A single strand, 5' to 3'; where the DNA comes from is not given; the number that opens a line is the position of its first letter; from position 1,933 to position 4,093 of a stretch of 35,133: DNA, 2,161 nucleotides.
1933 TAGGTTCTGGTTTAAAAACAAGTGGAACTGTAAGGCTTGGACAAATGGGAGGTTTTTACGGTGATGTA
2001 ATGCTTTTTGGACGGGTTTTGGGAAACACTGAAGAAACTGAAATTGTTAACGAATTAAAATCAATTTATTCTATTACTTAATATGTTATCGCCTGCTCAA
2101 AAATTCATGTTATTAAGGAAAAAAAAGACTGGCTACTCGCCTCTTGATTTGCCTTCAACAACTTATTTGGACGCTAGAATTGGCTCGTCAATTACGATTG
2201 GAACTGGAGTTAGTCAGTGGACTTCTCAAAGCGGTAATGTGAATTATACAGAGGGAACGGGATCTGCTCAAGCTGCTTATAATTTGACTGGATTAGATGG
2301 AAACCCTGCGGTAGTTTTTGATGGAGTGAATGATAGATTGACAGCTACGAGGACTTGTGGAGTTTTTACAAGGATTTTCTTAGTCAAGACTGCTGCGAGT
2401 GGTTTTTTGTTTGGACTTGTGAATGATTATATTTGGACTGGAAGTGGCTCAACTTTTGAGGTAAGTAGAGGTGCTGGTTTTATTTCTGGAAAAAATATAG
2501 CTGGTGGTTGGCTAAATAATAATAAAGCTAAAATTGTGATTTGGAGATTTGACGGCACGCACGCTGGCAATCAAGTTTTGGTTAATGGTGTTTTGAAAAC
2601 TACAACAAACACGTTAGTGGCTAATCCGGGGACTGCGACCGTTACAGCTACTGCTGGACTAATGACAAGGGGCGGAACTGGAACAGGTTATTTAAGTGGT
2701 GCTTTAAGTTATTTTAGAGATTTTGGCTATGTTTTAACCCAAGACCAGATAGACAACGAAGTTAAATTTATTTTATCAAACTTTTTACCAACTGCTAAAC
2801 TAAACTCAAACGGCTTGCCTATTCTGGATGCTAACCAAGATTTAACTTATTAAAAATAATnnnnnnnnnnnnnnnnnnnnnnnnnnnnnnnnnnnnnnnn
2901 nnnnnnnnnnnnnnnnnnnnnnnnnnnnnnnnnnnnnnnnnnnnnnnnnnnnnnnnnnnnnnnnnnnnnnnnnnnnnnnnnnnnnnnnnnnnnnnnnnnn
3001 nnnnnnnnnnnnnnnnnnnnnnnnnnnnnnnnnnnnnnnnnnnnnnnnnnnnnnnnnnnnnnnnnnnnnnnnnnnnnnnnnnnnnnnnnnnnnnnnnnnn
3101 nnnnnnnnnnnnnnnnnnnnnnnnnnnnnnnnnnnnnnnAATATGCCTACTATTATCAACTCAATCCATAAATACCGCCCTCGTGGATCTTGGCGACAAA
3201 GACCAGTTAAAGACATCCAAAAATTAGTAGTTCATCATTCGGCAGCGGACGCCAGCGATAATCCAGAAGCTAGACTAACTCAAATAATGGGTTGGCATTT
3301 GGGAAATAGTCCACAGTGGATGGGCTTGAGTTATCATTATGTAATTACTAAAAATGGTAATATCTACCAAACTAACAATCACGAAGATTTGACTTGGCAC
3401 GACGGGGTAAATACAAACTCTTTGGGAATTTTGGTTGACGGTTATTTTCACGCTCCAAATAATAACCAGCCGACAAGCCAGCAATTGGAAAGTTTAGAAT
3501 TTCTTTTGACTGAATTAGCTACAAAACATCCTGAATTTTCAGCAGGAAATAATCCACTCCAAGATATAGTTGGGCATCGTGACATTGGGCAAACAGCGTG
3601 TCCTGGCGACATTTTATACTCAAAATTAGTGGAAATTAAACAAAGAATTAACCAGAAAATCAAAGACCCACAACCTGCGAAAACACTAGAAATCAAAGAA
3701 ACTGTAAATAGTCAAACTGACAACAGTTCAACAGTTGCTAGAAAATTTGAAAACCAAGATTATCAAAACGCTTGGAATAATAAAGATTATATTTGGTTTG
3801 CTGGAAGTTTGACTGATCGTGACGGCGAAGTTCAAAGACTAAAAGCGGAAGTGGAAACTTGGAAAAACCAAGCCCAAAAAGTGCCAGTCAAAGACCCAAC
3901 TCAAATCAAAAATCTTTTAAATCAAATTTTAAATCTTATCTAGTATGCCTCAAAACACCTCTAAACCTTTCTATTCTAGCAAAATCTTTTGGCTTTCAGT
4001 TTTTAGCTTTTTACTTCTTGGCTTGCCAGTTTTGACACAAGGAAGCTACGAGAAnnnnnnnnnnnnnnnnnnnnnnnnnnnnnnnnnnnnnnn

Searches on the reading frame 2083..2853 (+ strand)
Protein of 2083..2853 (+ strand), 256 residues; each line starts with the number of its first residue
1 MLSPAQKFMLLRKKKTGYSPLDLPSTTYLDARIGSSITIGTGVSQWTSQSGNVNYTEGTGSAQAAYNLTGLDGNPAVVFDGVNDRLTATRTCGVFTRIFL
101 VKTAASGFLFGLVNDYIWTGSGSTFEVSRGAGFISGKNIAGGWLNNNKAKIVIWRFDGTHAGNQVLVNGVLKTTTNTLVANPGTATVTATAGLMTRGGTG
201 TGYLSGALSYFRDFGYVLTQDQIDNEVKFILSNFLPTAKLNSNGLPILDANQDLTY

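Call 51: search_protein_families(library=phrogs, proteins=[window:2083-2853:+], max_evalue=0.001)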
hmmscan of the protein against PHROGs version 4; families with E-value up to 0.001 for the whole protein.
window:2083-2853:+ (256 aa): 1 family
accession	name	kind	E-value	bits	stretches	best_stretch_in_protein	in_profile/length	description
phrog_10356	-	head and packaging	2.7e-06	26.8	1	14-186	376-551/852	virion structural protein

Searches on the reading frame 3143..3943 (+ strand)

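Call 51: search_protein_families(library=phrogs, proteins=[window:3143-3943:+], max_evalue=0.001)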
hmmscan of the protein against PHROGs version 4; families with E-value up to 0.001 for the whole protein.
window:3143-3943:+ (266 aa): 12 families
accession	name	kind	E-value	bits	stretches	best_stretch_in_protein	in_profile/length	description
phrog_822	-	lysis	1e-23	85.3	1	20-226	19-196/215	amidase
phrog_1493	-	lysis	5.1e-21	76.3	1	7-205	14-217/394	endolysin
phrog_19265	-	unknown function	6.1e-13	50.1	1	19-224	18-214/293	-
phrog_35436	-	lysis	2.1e-11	44.6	1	24-170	18-148/266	amidase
phrog_7698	-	lysis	4.2e-10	40.9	1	22-214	21-197/316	endolysin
phrog_9611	-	lysis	1.7e-09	38.7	1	18-183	16-179/246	endolysin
phrog_1794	-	lysis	2.4e-09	38.1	1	21-227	52-238/336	amidase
phrog_670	-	lysis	8.7e-08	32.5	1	19-226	107-318/596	endolysin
phrog_3088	-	lysis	4e-07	31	1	23-235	22-224/248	amidase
phrog_833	-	lysis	1.3e-05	26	1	21-217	26-215/294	endolysin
phrog_12609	-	lysis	3.6e-05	24.4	1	25-101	22-100/264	endolysin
phrog_27911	-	unknown function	0.00026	21.8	1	158-245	99-184/249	-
